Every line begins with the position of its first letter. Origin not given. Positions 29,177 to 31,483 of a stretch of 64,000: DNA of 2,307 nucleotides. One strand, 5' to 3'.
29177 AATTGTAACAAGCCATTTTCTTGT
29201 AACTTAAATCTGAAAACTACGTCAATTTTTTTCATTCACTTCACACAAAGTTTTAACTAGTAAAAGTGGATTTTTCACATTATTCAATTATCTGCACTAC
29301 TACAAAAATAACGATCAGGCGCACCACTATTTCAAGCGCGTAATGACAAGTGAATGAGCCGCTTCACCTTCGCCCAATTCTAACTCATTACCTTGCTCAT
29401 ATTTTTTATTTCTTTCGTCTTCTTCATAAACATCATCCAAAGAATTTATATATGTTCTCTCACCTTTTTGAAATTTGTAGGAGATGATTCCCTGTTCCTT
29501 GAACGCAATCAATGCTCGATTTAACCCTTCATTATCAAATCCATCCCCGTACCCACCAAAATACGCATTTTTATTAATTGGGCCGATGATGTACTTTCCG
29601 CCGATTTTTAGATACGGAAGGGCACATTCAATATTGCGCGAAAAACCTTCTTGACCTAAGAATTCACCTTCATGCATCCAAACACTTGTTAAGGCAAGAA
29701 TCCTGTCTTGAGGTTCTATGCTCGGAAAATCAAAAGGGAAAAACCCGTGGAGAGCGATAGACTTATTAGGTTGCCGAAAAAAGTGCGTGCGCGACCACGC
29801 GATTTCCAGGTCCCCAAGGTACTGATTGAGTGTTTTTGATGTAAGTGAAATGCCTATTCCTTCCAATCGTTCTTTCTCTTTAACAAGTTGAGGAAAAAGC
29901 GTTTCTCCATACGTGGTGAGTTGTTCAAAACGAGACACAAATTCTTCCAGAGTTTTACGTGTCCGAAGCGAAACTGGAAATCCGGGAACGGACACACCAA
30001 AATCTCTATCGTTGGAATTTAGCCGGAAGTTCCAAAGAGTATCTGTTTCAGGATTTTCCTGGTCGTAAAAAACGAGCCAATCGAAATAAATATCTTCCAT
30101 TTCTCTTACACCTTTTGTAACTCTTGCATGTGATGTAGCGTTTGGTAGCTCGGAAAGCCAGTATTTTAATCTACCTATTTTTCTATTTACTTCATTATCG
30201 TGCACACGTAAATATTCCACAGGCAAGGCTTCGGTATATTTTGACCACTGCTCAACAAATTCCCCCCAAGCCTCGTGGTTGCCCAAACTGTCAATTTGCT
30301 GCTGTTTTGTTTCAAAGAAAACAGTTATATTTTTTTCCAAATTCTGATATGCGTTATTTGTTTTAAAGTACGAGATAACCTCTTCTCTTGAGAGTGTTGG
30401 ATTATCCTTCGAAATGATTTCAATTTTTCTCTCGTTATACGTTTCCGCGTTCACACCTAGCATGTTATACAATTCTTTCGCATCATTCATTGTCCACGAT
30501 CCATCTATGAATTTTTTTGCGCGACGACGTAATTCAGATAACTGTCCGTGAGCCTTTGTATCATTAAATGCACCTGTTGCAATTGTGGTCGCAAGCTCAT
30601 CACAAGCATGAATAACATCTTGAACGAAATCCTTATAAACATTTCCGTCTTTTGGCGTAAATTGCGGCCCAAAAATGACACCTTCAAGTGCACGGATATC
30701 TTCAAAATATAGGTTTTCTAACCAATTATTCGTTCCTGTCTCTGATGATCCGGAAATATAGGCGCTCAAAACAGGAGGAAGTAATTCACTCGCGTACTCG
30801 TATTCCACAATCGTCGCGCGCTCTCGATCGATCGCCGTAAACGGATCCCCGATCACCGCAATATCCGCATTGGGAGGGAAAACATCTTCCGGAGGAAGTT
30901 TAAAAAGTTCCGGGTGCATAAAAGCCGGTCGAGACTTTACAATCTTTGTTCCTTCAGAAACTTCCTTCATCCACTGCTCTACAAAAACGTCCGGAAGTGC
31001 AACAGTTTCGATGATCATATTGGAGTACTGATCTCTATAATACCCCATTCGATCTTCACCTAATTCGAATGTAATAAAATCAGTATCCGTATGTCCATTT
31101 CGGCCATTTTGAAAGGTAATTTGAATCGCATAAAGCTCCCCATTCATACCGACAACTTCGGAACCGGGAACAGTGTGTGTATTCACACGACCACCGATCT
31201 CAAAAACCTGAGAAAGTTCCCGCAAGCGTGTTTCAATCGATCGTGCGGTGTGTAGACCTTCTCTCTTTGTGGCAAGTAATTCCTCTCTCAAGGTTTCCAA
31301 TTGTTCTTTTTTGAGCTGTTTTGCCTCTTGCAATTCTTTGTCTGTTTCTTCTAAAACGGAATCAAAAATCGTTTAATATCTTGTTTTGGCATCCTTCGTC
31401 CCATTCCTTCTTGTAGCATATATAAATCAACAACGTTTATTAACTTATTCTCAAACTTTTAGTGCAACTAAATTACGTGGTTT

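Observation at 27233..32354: ~5 kb foreign cassette inserted between fusA and tuf in the otherwise conserved str operon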

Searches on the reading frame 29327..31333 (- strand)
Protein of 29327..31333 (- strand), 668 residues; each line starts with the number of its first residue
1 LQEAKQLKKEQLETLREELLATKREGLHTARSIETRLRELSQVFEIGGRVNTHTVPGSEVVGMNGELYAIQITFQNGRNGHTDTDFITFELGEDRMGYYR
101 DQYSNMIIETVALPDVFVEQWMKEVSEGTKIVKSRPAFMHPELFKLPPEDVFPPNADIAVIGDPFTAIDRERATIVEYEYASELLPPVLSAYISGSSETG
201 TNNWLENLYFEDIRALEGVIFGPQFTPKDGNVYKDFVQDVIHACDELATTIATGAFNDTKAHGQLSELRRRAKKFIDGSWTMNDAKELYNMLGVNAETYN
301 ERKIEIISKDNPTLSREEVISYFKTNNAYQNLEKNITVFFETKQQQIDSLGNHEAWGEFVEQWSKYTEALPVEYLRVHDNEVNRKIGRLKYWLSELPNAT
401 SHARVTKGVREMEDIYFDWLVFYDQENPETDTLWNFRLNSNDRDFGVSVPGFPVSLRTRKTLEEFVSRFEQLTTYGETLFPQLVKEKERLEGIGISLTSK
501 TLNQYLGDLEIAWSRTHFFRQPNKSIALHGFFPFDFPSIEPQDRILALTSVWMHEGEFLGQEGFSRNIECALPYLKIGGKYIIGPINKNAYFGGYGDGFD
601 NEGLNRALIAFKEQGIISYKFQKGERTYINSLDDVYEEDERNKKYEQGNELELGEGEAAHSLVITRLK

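Call 3: search_protein_families(library=pfam, proteins=[window:29327-31333:-], max_evalue=1)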
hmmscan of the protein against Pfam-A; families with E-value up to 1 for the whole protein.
window:29327-31333:- (668 aa): 1 family
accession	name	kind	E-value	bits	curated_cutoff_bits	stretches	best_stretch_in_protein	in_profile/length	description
PF14501.12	HATPase_c_5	-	0.085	13.2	22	1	484-518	61-95/102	GHKL domain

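Call 4: search_protein_families(library=padloc, proteins=[window:29327-31333:-], max_evalue=1)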
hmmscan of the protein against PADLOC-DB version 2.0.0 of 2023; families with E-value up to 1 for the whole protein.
window:29327-31333:- (668 aa): 0 families

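Call 14: find_homologous_proteins(query=window:29327-31333:-, max_evalue=0.001)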
Query window:29327-31333:- (668 aa): 6 proteins with E <= 0.001 among 8000 candidates.
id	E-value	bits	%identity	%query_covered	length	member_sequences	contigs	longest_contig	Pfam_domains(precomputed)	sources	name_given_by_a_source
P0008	0.0e+0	1535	100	100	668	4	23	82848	-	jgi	-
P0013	1.5e-119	419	35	100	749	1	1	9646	-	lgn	-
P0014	1.4e-112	396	34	99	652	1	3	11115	-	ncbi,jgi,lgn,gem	-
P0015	8.1e-111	390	38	85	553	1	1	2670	-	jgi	-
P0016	1.4e-102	362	34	97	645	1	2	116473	-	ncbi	-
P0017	7.1e-98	347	34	91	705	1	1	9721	-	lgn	-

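Call 15: search_protein_families(library=ncbifam, proteins=[window:29327-31333:-], max_evalue=1)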
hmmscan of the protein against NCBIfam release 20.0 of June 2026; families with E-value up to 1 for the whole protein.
window:29327-31333:- (668 aa): 0 families

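Call 16: find_encoding_contigs(protein=P0016, flank=10000, max_places=3)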
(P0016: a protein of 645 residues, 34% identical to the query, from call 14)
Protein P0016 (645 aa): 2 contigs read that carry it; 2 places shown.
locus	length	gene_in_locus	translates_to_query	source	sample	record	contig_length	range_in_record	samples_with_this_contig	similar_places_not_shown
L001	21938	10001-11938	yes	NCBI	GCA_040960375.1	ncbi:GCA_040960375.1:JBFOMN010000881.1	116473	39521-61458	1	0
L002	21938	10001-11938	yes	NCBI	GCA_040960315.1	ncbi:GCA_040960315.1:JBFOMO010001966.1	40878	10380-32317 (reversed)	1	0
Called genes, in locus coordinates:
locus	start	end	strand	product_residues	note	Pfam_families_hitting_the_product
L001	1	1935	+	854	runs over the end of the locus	PF02463:SMC_N (faint), PF13191:AAA_16 (faint), PF13304:AAA_21 (faint), PF13555:AAA_29 (faint), PF20703:nSTAND1 (faint), PF20720:nSTAND3 (faint), PF17760:UvrA_inter, PF00005:ABC_tran (weak)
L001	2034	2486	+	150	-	-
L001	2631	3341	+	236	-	-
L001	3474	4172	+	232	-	-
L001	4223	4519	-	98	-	-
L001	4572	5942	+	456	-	PF01541:GIY-YIG (weak), PF27096:UvrC_M, PF02151:UVR, PF08459:UvrC_RNaseH_dom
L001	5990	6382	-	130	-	-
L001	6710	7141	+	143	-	PF02381:MraZ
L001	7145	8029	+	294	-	PF01795:Methyltransf_5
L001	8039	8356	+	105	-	-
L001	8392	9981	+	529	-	PF01676:Metalloenzyme, PF06415:iPGM_N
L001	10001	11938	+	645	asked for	-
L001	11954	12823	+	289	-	-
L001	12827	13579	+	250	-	PF00730:HhH-GPD, PF00633:HHH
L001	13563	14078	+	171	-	PF01569:PAP2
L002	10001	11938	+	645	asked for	-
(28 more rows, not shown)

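Call 17: find_encoding_contigs(protein=P0014, flank=10000, max_places=3)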
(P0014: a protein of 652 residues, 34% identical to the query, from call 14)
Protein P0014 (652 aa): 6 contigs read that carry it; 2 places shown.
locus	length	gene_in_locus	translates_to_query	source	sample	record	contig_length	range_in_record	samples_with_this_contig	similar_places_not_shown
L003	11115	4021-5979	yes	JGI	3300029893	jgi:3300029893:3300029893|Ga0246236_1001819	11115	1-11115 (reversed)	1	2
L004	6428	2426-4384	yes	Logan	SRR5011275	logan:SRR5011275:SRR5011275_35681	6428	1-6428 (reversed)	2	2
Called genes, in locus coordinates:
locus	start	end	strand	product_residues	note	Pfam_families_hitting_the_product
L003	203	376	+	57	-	-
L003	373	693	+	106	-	-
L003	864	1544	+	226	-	PF03266:NTPase_1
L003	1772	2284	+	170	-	-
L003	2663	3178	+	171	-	PF13489:Methyltransf_23, PF05175:MTS (weak), PF13847:Methyltransf_31, PF13649:Methyltransf_25, PF08241:Methyltransf_11, PF08242:Methyltransf_12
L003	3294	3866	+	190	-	PF00857:Isochorismatase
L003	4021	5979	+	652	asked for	-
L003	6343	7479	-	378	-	PF04865:Baseplate_J (weak)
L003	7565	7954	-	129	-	PF05635:23S_rRNA_IVP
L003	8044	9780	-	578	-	PF00437:T2SSE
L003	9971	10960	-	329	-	-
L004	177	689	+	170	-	-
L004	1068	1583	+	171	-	PF13489:Methyltransf_23, PF05175:MTS (weak), PF13847:Methyltransf_31, PF13649:Methyltransf_25, PF08241:Methyltransf_11, PF08242:Methyltransf_12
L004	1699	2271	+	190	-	PF00857:Isochorismatase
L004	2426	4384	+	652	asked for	-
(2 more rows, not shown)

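Call 18: find_encoding_contigs(protein=P0013, flank=10000, max_places=3)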
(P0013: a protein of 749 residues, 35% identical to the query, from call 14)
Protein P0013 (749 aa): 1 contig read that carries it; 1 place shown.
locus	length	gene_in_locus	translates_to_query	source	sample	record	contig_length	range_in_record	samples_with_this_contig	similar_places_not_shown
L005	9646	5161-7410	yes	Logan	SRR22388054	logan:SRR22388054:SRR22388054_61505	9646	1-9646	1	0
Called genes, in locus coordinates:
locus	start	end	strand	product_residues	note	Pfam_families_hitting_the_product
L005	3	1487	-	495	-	?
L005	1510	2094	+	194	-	PF01066:CDP-OH_P_transf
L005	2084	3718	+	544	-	-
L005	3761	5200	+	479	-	-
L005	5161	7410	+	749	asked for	-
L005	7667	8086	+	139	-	PF11969:DcpS_C, PF01230:HIT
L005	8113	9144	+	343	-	PF01073:3Beta_HSD, PF01370:Epimerase, PF02719:Polysacc_synt_2, PF04321:RmlD_sub_bind, PF07993:NAD_binding_4, PF13460:NAD_binding_10, PF16363:GDP_Man_Dehyd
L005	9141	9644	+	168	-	?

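Call 19: find_encoding_contigs(protein=P0017, flank=10000, max_places=3)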
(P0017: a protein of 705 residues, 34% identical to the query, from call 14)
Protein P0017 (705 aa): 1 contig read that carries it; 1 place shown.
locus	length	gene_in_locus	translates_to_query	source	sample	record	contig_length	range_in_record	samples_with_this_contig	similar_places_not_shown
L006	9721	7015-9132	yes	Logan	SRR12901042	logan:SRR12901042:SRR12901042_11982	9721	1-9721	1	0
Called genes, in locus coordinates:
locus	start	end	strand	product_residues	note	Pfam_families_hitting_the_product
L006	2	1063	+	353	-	?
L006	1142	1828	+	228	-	-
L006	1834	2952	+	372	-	PF03462:PCRF, PF00472:RF-1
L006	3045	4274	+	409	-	-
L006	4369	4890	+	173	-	PF01569:PAP2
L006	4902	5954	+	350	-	PF00483:NTP_transferase, PF22640:ManC_GMP_beta-helix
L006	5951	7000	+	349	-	PF02618:YceG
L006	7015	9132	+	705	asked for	-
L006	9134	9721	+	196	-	?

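Call 33: search_solved_structures(query=A1, max_evalue=10, show_alignments=2)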
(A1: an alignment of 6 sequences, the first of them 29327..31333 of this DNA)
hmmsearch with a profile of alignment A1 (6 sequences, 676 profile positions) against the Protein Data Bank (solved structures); distinct sequences matched with E-value up to 10: 1.
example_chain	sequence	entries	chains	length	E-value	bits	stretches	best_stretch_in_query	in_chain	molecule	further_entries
5tv5_A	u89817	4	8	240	0.24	13.2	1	30-123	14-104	6-carboxyhexanoate--CoA ligase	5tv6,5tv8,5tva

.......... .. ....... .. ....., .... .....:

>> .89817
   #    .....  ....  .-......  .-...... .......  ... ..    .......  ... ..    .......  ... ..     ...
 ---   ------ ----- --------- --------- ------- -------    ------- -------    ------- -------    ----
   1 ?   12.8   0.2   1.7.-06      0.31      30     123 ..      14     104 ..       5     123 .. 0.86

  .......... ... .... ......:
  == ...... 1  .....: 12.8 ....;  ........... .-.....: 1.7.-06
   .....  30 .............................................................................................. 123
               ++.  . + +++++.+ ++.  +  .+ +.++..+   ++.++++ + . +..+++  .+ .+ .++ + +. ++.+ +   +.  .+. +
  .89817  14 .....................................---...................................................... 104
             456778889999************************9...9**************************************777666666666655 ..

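Call 40: search_protein_families(library=pfam, proteins=[L063:12142-15165:-, L013:6894-8270:+, L014:4710-6029:+, L045:3726-5066:+, L050:12495-13814:+, L075:12499-13737:+, L049:3864-4955:+, L049:5003-6016:+, L075:14771-15715:+, L009:12222-13040:+], max_evalue=0.001)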
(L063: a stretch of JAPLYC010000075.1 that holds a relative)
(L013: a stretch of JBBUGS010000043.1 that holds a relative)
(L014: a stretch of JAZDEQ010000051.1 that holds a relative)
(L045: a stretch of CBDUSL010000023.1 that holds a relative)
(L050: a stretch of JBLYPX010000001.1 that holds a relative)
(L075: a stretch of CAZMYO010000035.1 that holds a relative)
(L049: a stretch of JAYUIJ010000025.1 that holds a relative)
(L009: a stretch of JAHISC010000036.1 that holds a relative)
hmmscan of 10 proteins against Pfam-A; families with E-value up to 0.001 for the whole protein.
L063:12142-15165:- (1007 aa): 0 families

L013:6894-8270:+ (458 aa): 0 families

L014:4710-6029:+ (439 aa): 0 families

L045:3726-5066:+ (446 aa): 0 families

L050:12495-13814:+ (439 aa): 0 families

L075:12499-13737:+ (412 aa): 1 family
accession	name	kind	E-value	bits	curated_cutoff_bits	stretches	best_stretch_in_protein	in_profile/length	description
PF01936.24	NYN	-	8.1e-08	33.3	24.2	1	140-283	1-140/145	NYN domain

L049:3864-4955:+ (363 aa): 1 family
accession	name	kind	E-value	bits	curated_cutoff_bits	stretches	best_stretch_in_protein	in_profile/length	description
PF24805.1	EIF3I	-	0.00024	20.8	200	0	91-181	73-163/324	EIF3I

L049:5003-6016:+ (337 aa): 1 family
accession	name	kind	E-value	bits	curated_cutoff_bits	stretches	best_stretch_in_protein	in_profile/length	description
PF13231.12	PMT_2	-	4.4e-06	27.4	26.1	1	79-240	2-151/160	Dolichyl-phosphate-mannose-protein mannosyltransferase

L075:14771-15715:+ (314 aa): 0 families

L009:12222-13040:+ (272 aa): 4 families
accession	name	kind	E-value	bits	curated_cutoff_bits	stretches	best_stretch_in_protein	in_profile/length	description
PF01636.29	APH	-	2.8e-15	57.2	23.2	1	12-201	11-213/239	Phosphotransferase enzyme family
PF03881.20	Fructosamin_kin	-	1.8e-07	31.2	22.4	1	61-199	89-229/288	Fructosamine kinase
PF01163.29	RIO1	-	8.6e-05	22.7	22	1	136-191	103-158/187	RIO domain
PF19974.5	TCAD9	-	0.00017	21.4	40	1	157-200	297-340/429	Ternary complex associated domain 9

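Call 43: predict_structure(alignment_id=A1)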
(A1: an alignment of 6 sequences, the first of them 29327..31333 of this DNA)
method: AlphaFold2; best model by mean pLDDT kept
length: 668 residues; sequences in the alignment: 6
mean_pLDDT: 64.3   pTM: 0.57
mean pLDDT of the five models: 64.3, 62.1, 59.1, 57.6, 57.0
residues with pLDDT >= 90: 53; 70-90: 283; 50-70: 126; < 50: 206
segments of 3 or more residues with pLDDT < 50: 1-8, 11-26, 114-183, 218-225, 425-427, 429-447, 519-559, 574-576, 588-597, 625-647
pLDDT, mean of each block of 10 residues (from residue 1): 44 41 50 85 83 88 79 88 91 79 86 46 31 29 37 38 34 35 65 68 58 48 50 84 87 89 93 83 85 75 73 74 72 83 74 73 73 73 88 87 75 65 50 35 42 63 80 88 92 87 83 60 26 33 35 37 63 54 50 47 80 85 47 34 50 64 68
secondary structure, 60 per line:
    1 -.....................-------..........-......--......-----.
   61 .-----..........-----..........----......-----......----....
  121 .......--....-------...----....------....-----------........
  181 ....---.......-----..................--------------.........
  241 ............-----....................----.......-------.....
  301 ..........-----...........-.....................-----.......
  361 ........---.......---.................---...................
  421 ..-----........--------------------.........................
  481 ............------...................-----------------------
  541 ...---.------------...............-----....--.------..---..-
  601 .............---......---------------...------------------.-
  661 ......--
elements in order (helices of 4 or more, strands of 3 or more residues): H2-22 H30-39 H41-46 E49-54 E67-76 E82-91 E96-101 E107-112 H117-127 E130-133 H148-151 E158-161 E173-180 H181-184 H188-194 H200-217 H232-252 H258-277 H282-288 H296-310 H316-326 H328-348 H354-368 H372-378 H382-398 H402-422 H428-435 H456-492 H499-517 H560-574 E580-583 H601-613 E617-622 E661-666

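Call 52: fold_search(model_id=the predicted structure, library=pdb)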
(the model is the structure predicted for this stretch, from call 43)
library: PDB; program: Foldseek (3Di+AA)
matches with E <= 10: 367; with E <= 0.001: 0
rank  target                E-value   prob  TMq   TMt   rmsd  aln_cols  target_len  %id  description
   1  7a0g_HHH              8.6e-02  0.12  0.09  0.15  29.2       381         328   11  Structure of the SmhB pore of the tripartite alpha-pore forming toxin, Smh, from Serratia marcescens. (released 2021-03-31)
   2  7a0g_AAA              9.5e-02  0.12  0.09  0.15  26.7       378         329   10  Structure of the SmhB pore of the tripartite alpha-pore forming toxin, Smh, from Serratia marcescens. (released 2021-03-31)
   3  7zr1_D                1.0e-01  0.04  0.06  0.05  92.1       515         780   13  Chaetomium thermophilum Mre11-Rad50-Nbs1 complex bound to ATPyS (composite structure) (released 2023-01-11)
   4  6h2f_E                1.4e-01  0.08  0.07  0.13  28.2       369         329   10  Structure of the pre-pore AhlB of the tripartite alpha-pore forming toxin, AHL, from Aeromonas hydrophila. (released 2019-07-10)
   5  7a0g_EEE              1.7e-01  0.08  0.08  0.13  29.5       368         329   12  Structure of the SmhB pore of the tripartite alpha-pore forming toxin, Smh, from Serratia marcescens. (released 2021-03-31)
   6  6h2f_G                1.8e-01  0.09  0.09  0.14  27.3       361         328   10  Structure of the pre-pore AhlB of the tripartite alpha-pore forming toxin, AHL, from Aeromonas hydrophila. (released 2019-07-10)
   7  6grj_E                2.6e-01  0.08  0.08  0.14  29.9       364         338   14  Structure of the AhlB pore of the tripartite alpha-pore forming toxin, AHL, from Aeromonas hydrophila. (released 2019-07-03)
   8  9e9r                  3.0e-01  0.02  0.06  0.02  47.0       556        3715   10  The Structure of ApoB100 from Human Low-Density Lipoprotein (released 2024-12-18)
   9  6h2f_C                3.5e-01  0.07  0.09  0.14  28.8       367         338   12  Structure of the pre-pore AhlB of the tripartite alpha-pore forming toxin, AHL, from Aeromonas hydrophila. (released 2019-07-10)
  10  6zzh_BBB              3.5e-01  0.06  0.08  0.13  24.1       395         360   10  Structure of soluble SmhB crystal form 2 of the tripartite alpha-pore forming toxin, Smh, from Serratia marcescens. (released 2021-03-31)
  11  6th1                  3.7e-01  0.07  0.09  0.15  43.8       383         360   16  IE1 from rat cytomegalovirus (released 2020-11-25)
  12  6h2x                  3.7e-01  0.04  0.07  0.10  43.0       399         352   13  MukB coiled-coil elbow from E. coli (released 2019-03-06)
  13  6h2f_A                4.1e-01  0.07  0.09  0.13  29.0       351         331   10  Structure of the pre-pore AhlB of the tripartite alpha-pore forming toxin, AHL, from Aeromonas hydrophila. (released 2019-07-10)
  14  6grj_H                4.3e-01  0.06  0.08  0.13  29.4       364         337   13  Structure of the AhlB pore of the tripartite alpha-pore forming toxin, AHL, from Aeromonas hydrophila. (released 2019-07-03)
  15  4k1p_H                4.5e-01  0.10  0.10  0.17  21.8       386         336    9  Structure of the NheA component of the Nhe toxin from Bacillus cereus (released 2013-09-18)
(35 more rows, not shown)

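Call 54: search_protein_representatives(alignment_id=A1)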
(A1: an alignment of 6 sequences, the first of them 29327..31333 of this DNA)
Query: 6 sequences, 676 profile positions. Proteins with E-value up to 0.001 (for the whole library): 79; up to 1e-10: 50; up to 1e-30: 41. The best 79 are listed.
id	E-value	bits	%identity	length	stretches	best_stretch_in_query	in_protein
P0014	1.5e-288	975.6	-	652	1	1-676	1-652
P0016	5.3e-288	973.8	-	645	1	3-675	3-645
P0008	6.4e-282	953.7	-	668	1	14-676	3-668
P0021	2.6e-235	799.6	-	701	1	3-676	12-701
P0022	3.1e-233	792.8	-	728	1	15-676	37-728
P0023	7.8e-223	758.4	-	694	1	12-675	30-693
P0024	4.2e-213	726.3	-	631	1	28-675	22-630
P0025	2.6e-211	720.3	-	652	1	10-676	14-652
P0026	6.0e-205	699.3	-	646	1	16-675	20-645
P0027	1.4e-201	688.1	-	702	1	18-675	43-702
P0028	3.5e-200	683.5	-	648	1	25-674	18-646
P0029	1.6e-198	678.1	-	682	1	31-676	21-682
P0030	3.0e-194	663.9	-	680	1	26-675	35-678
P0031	1.3e-188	645.3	-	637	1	27-675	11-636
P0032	6.4e-187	639.7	-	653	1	40-676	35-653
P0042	4.5e-115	402.3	-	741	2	432-676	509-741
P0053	1.8e-67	245.0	-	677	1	52-630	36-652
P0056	1.0e-44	169.8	-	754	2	448-674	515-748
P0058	5.5e-35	137.6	-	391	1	458-649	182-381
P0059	2.6e-25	105.6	-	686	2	478-629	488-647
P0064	2.9e-15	72.4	-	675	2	445-633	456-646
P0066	1.5e-11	60.2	-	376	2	475-605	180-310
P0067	7.5e-11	57.8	-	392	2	478-596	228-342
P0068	2.3e-09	52.9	-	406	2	481-630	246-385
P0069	3.6e-09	52.3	-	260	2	536-642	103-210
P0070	5.1e-09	51.8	-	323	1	415-631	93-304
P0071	1.3e-08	50.4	-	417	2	158-195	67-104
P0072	2.4e-08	49.6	-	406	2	156-195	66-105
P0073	4.1e-08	48.8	-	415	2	158-257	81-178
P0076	1.5e-06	43.6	-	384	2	480-591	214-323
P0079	3.9e-06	42.3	-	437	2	482-594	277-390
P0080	5.1e-06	41.9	-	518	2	481-606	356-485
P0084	1.0e-05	40.9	-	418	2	478-599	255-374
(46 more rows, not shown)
